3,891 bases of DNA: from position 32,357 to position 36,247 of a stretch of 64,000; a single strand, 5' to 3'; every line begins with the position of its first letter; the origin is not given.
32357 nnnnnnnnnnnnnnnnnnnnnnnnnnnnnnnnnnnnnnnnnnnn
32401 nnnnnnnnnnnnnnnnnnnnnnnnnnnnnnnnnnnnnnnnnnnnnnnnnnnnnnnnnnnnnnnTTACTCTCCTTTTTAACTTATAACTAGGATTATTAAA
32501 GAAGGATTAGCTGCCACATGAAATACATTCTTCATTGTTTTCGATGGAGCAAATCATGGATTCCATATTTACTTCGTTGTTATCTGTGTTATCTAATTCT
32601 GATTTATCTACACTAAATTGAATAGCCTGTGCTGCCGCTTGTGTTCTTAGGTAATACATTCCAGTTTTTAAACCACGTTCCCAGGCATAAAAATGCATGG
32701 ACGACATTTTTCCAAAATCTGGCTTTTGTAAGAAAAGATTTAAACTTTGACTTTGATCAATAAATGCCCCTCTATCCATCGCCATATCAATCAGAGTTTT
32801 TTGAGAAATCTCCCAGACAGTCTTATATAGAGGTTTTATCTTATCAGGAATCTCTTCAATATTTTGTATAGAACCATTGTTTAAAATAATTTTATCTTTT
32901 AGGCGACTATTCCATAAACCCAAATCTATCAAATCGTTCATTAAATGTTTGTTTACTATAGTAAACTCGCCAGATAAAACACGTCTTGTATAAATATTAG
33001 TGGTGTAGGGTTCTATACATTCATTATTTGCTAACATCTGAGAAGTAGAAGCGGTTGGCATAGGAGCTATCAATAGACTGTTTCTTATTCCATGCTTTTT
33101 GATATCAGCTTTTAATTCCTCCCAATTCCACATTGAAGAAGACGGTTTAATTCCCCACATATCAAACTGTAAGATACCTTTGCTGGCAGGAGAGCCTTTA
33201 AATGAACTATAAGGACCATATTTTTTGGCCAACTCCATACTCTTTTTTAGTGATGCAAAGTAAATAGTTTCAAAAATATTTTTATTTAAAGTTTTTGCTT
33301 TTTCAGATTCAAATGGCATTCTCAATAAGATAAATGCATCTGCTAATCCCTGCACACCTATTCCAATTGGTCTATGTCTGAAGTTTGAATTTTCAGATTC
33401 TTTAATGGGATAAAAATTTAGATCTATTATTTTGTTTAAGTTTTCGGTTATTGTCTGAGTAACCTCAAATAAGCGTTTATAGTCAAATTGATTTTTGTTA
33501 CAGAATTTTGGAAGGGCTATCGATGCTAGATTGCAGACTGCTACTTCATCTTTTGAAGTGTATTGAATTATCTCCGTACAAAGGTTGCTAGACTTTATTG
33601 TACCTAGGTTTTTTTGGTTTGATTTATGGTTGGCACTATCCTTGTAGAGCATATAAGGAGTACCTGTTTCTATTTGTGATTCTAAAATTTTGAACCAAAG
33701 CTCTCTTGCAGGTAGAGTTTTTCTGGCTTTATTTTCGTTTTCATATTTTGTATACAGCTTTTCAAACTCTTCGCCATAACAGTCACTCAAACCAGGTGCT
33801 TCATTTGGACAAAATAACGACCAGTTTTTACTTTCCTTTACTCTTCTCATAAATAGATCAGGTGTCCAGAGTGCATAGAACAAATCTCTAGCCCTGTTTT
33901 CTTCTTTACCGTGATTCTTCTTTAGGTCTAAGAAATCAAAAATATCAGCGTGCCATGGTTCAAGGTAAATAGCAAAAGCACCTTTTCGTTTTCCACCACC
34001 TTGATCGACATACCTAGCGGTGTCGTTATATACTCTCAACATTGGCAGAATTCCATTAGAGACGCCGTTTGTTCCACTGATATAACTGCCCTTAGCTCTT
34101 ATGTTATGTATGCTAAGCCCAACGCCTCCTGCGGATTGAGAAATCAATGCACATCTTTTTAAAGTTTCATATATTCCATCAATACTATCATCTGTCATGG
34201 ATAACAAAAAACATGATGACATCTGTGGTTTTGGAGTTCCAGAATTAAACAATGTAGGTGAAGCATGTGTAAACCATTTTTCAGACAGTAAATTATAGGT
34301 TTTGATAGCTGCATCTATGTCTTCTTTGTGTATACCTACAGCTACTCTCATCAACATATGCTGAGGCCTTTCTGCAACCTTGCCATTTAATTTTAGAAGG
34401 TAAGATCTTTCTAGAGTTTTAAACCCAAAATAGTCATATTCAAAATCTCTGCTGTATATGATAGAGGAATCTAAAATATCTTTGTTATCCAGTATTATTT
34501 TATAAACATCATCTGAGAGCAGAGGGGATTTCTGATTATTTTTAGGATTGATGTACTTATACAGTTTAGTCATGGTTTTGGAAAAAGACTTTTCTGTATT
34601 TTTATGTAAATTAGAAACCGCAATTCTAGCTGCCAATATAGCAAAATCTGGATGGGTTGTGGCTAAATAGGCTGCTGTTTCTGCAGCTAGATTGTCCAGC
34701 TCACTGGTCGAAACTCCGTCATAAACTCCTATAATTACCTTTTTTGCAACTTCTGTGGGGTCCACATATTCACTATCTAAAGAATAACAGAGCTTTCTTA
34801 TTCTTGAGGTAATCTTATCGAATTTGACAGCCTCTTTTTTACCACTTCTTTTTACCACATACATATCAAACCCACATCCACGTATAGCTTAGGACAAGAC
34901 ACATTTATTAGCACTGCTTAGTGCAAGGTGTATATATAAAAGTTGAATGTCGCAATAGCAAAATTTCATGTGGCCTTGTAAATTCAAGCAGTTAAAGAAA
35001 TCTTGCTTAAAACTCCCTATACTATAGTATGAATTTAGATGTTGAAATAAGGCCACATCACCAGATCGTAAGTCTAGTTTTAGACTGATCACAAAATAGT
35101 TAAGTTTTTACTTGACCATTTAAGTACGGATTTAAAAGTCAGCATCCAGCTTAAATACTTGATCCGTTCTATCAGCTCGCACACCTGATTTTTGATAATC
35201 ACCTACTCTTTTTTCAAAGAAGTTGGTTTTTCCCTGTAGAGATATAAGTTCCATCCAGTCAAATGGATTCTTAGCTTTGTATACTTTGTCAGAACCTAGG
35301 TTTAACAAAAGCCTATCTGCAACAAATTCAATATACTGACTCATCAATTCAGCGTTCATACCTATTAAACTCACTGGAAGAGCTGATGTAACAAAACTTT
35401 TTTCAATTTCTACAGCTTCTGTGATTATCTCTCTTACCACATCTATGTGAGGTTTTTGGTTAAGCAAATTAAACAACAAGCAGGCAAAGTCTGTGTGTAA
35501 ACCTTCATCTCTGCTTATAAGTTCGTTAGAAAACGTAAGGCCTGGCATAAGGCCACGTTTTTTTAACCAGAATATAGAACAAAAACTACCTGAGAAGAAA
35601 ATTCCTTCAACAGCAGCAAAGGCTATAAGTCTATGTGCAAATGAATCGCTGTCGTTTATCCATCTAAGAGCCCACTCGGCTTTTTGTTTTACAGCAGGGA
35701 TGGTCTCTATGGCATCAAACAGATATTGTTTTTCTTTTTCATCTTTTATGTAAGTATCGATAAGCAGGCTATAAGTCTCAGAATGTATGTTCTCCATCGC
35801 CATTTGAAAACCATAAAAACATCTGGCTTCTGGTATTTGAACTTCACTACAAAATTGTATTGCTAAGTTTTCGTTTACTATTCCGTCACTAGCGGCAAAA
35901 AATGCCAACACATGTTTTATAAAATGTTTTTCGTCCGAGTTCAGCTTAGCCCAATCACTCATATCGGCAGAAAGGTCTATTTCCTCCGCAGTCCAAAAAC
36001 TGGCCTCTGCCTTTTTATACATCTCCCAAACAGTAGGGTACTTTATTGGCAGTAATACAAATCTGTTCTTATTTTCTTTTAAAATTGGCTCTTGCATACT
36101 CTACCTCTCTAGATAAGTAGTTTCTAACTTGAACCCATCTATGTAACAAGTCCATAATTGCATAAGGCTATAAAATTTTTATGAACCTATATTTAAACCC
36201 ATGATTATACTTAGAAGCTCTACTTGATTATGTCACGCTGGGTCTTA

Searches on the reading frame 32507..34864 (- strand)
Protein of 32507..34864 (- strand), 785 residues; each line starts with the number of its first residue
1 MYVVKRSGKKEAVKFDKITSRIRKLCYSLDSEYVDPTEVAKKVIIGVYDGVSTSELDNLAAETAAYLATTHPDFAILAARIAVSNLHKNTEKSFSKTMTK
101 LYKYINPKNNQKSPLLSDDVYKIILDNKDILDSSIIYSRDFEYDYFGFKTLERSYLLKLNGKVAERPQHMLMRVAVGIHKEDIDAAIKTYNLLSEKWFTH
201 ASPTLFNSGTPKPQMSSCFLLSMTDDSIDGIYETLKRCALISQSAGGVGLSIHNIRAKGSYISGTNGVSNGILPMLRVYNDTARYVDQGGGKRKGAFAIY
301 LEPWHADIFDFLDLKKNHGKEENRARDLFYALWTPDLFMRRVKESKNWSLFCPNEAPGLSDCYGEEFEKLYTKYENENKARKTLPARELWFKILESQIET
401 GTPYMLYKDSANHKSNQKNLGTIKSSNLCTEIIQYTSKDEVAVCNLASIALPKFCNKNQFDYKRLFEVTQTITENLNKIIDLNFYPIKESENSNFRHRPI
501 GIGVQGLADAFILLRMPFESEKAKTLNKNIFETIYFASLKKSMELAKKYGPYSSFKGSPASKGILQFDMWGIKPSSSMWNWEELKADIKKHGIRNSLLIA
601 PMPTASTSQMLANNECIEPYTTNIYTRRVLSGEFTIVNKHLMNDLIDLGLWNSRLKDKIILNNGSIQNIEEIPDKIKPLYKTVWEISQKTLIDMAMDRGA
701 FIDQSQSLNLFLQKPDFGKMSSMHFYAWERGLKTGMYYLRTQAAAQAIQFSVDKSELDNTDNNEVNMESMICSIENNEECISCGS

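Call 25: search_protein_families(library=ncbifam, proteins=[window:32507-34864:-])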
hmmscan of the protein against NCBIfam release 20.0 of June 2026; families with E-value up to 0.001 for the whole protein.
window:32507-34864:- (785 aa): 21 families
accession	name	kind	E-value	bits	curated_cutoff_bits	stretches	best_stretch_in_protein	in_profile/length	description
TIGR02506.1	NrdE_NrdA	equivalog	2.8e-219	729.6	341.05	1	145-742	1-616/616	ribonucleoside-diphosphate reductase subunit alpha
NF005544.0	PRK07207.1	equivalog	1.3e-200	668.7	965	1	3-769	151-938/965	ribonucleoside-diphosphate reductase subunit alpha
NF009029.0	PRK12365.1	equivalog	8.2e-167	557.1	1350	1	3-749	238-1001/1046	ribonucleoside-diphosphate reductase subunit alpha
NF005101.0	PRK06539.1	equivalog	1.5e-147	493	988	1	2-761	4-780/822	ribonucleoside-diphosphate reductase subunit alpha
NF006279.0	PRK08447.1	equivalog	3.4e-143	478.8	1082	3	1-438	2-435/789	ribonucleoside-diphosphate reductase subunit alpha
NF006665.0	PRK09209.1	equivalog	1.3e-118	397.4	1057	2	5-626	14-663/761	ribonucleoside-diphosphate reductase subunit alpha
NF009028.0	PRK12364.1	equivalog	2.3e-116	389.8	1377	3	50-438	142-542/842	ribonucleoside-diphosphate reductase subunit alpha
NF005483.0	PRK07088.1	equivalog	9.3e-116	387.8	1214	3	35-441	52-470/764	ribonucleoside-diphosphate reductase subunit alpha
NF006577.0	PRK09102.1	equivalog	2e-115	386.4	620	2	133-557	15-415/604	ribonucleoside-diphosphate reductase subunit alpha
TIGR02504.1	NrdJ_Z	equivalog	1.2e-98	331.3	399.95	1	150-735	4-593/606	adenosylcobalamin-dependent ribonucleoside-diphosphate reductase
NF006578.0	PRK09103.1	equivalog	9.4e-89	298.4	813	1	1-625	5-643/761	class 1a ribonucleoside-diphosphate reductase subunit alpha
NF006417.0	PRK08665.1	equivalog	3.1e-86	290.3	961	1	150-762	19-587/759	vitamin B12-dependent ribonucleotide reductase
NF005010.0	PRK06406.1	subfamily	1.2e-71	242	1125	1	184-713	217-689/771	vitamin B12-dependent ribonucleotide reductase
TIGR02510.1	NrdE-prime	equivalog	1.6e-69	234.9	602.25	3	588-748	386-548/560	ribonucleoside-diphosphate reductase subunit alpha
TIGR04170.1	RNR_1b_NrdE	exception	1.1e-68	232.2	750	2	134-628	76-597/698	class 1b ribonucleoside-diphosphate reductase subunit alpha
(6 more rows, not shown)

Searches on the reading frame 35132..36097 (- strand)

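Call 26: search_protein_families(library=ncbifam, proteins=[window:35132-36097:-])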
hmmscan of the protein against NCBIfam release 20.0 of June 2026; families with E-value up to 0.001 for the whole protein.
window:35132-36097:- (321 aa): 17 families
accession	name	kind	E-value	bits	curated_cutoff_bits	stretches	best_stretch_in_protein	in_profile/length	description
NF005550.0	PRK07209.1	equivalog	2.4e-56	191.3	309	1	14-305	64-378/383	ribonucleotide-diphosphate reductase subunit beta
NF007186.0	PRK09614.1-5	equivalog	2.4e-52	178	237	1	10-316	9-323/328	ribonucleotide-diphosphate reductase subunit beta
NF007184.0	PRK09614.1-3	equivalog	2.5e-43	148.7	310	1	17-309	37-344/346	ribonucleotide-diphosphate reductase subunit beta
NF009398.0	PRK12759.1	equivalog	4.3e-32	111.6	649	1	17-308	102-402/410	bifunctional gluaredoxin/ribonucleoside-diphosphate reductase subunit beta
TIGR04171.1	RNR_1b_NrdF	exception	8.2e-26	91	355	1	25-307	16-307/316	class 1b ribonucleoside-diphosphate reductase subunit beta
NF006576.0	PRK09101.1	equivalog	3.8e-22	78.6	346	2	19-141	33-152/376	class Ia ribonucleoside-diphosphate reductase subunit beta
NF007183.0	PRK09614.1-2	subfamily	3.9e-22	78.6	320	1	26-283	22-288/327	ribonucleotide-diphosphate reductase subunit beta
NF007185.0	PRK09614.1-4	equivalog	1.5e-17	63.8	525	1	27-275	22-272/320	ribonucleotide-diphosphate reductase subunit beta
NF010572.0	PRK13965.1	subfamily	1.7e-15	56.9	486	1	25-276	39-292/337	class 1b ribonucleoside-diphosphate reductase subunit beta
NF007182.0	PRK09614.1-1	subfamily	2.2e-15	56.6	471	1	25-276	26-279/324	ribonucleotide-diphosphate reductase subunit beta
NF006200.0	PRK08326.1-3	equivalog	8.9e-13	48.1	194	1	23-216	31-232/321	R2-like ligand-binding oxidase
NF010574.0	PRK13967.1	equivalog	2.8e-12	46.4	687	1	15-204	17-201/322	ribonucleotide-diphosphate reductase subunit beta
NF010573.0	PRK13966.1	equivalog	8.1e-12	44.7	661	1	25-209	26-208/324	ribonucleotide-diphosphate reductase subunit beta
NF006198.0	PRK08326.1-1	subfamily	7.8e-11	41.8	274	1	26-214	30-226/308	R2-like ligand-binding oxidase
NF006202.0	PRK08326.1-5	equivalog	1.8e-08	34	315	1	28-229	24-234/297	R2-like ligand-binding oxidase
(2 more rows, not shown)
